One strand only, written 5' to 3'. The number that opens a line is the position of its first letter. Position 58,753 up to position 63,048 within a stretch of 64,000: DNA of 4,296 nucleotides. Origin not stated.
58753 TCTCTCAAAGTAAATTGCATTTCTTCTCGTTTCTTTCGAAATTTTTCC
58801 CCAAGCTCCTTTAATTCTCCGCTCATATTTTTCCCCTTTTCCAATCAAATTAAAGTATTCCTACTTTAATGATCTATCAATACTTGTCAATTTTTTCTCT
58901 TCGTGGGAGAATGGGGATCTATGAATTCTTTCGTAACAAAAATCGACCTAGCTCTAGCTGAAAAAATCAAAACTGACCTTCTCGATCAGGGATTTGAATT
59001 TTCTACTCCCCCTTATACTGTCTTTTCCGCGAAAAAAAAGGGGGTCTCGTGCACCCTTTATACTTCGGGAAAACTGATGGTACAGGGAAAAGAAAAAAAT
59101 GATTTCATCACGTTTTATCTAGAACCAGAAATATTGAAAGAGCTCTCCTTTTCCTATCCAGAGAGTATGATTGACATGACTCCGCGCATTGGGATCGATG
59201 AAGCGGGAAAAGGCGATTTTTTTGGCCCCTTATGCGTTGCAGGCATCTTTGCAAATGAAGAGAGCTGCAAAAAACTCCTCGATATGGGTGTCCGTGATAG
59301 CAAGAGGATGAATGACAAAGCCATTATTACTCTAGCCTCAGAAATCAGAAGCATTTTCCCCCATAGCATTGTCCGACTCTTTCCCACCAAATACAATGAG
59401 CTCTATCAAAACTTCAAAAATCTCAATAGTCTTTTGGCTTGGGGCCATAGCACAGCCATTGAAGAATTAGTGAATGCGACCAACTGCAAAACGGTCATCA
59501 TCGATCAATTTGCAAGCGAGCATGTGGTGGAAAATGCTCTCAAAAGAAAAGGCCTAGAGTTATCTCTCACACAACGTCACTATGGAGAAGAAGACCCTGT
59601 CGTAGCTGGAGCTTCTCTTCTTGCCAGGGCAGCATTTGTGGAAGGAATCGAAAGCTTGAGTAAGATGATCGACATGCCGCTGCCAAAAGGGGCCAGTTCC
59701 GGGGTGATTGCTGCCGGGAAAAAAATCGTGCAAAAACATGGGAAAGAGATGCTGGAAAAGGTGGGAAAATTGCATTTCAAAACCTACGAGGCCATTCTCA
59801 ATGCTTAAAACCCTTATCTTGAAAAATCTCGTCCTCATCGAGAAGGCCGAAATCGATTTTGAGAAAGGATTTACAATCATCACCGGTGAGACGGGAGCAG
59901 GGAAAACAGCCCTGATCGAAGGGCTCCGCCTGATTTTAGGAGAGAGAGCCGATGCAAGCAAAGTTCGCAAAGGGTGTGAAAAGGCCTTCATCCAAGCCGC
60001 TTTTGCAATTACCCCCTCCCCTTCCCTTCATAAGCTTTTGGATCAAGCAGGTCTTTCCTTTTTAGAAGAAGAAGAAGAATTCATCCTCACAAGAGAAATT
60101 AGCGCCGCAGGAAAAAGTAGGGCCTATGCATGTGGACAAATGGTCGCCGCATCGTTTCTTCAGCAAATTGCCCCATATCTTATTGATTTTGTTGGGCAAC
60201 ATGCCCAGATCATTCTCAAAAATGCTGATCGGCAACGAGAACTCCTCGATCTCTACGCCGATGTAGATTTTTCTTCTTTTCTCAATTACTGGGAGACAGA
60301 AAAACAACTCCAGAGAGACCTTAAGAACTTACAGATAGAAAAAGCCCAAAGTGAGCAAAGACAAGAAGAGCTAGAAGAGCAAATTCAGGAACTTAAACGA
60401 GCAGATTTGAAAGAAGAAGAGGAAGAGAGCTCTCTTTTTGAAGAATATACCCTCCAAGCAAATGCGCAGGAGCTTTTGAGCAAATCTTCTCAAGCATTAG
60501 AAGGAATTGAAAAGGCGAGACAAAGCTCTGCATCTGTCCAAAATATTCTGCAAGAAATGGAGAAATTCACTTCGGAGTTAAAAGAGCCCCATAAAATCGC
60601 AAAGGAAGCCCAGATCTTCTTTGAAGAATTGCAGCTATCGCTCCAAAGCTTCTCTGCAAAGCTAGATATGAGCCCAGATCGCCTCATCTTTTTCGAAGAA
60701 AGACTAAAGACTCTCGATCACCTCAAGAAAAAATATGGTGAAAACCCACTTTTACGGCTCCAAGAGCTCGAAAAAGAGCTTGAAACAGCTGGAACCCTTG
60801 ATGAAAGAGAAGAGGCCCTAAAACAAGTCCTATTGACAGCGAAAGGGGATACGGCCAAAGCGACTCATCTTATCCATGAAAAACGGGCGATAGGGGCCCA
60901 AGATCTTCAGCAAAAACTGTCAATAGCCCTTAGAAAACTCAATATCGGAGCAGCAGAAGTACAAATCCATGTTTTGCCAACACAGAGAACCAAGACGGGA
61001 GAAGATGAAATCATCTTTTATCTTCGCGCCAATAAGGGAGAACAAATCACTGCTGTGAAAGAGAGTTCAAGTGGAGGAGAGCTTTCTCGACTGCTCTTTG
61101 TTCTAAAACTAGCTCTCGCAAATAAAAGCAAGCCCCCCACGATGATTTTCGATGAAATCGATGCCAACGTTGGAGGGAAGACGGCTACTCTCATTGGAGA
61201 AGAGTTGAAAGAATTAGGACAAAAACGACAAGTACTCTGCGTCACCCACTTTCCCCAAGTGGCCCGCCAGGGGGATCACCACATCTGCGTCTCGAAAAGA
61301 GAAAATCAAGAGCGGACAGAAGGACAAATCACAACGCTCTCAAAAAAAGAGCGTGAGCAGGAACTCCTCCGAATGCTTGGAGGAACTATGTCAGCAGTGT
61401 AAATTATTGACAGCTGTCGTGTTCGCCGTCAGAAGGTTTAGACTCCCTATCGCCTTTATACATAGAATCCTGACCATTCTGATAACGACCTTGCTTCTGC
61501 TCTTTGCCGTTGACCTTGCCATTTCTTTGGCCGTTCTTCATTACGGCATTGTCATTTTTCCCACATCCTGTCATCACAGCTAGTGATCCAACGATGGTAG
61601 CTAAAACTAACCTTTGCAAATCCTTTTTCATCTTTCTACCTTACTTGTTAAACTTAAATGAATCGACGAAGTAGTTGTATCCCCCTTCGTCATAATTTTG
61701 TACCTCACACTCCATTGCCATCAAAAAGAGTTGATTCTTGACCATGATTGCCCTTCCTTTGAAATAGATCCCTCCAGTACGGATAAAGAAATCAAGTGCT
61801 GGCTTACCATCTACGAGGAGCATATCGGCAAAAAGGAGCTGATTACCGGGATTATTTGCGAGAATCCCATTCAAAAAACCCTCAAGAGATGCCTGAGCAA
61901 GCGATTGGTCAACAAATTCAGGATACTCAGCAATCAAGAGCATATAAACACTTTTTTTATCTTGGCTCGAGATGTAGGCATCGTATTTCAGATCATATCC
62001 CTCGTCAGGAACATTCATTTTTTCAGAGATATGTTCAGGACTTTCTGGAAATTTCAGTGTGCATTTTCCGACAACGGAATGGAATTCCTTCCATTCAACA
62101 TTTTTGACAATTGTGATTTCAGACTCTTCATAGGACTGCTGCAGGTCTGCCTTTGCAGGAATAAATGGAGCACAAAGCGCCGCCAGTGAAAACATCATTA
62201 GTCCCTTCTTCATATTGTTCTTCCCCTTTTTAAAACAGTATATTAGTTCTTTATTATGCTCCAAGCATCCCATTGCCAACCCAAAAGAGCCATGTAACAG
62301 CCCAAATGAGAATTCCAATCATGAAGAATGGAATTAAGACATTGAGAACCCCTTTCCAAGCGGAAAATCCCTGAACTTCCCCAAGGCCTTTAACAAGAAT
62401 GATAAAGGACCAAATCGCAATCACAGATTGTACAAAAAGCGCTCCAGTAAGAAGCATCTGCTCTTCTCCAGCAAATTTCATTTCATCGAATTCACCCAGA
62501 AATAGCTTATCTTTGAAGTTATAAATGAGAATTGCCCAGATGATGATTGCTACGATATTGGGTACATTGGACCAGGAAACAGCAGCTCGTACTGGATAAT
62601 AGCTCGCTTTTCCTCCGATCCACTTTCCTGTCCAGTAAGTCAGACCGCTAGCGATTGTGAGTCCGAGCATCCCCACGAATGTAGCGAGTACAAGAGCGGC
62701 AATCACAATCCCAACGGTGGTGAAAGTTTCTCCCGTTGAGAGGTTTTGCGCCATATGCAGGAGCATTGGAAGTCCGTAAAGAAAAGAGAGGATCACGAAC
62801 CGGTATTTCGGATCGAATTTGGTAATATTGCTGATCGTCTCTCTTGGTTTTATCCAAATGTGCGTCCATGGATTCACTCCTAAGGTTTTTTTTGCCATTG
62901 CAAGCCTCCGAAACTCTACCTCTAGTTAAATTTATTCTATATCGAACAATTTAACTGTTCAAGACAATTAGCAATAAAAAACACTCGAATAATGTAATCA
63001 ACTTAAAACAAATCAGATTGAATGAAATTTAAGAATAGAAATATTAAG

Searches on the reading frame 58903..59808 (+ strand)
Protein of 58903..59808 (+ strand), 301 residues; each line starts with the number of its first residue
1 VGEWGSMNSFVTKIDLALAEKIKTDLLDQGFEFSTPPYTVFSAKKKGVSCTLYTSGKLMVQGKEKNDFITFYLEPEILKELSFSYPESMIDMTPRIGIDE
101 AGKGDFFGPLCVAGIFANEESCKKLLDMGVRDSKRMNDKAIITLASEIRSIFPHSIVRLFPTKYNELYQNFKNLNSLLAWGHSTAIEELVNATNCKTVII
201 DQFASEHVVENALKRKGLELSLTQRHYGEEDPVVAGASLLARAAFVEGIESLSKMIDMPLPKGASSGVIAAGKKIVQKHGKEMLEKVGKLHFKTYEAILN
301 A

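Call 81: search_protein_families(library=pfam, proteins=[window:58903-59808:+], max_evalue=0.001)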
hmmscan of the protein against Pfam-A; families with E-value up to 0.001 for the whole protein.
window:58903-59808:+ (301 aa): 2 families
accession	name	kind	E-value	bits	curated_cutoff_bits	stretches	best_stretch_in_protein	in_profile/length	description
PF01351.25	RNase_HII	-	3.9e-28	99.1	25.8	1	96-294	1-198/199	Ribonuclease HII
PF11858.14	DUF3378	-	1e-14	54.9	27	1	10-77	2-68/76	Domain of unknown function (DUF3378)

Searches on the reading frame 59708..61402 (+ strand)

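Call 81: search_protein_families(library=pfam, proteins=[window:59708-61402:+], max_evalue=0.001)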
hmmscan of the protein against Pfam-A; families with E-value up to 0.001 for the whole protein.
window:59708-61402:+ (564 aa): 7 families
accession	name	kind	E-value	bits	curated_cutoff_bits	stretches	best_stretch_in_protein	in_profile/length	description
PF02463.25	SMC_N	-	1.2e-19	71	40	1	33-535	2-218/220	RecF/RecN/SMC N terminal domain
PF13476.12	AAA_23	-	3.3e-11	44.6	27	1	36-291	2-200/201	AAA domain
PF13175.12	AAA_15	-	1.4e-09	38.5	32.1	1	32-516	1-371/374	AAA ATPase domain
PF13304.12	AAA_21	-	7.8e-08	33.2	27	1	396-514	220-298/304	AAA domain, putative AbiEii toxin, Type IV TA system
PF13401.12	AAA_22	-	5.5e-05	23.9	27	1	51-116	3-60/130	AAA domain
PF13555.12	AAA_29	-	0.00043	20.4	27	1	37-77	5-46/61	P-loop containing region of AAA domain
PF13191.12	AAA_16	-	0.00095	20.1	32.6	0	54-131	25-103/167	AAA ATPase domain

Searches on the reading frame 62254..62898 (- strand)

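Call 81: search_protein_families(library=pfam, proteins=[window:62254-62898:-], max_evalue=0.001)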
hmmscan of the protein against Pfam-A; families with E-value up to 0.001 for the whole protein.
window:62254-62898:- (214 aa): 1 family
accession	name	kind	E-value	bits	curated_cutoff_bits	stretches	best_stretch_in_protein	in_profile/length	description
PF04893.22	Yip1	-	7.1e-19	68.8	28.6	1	13-201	2-172/173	Yip1 domain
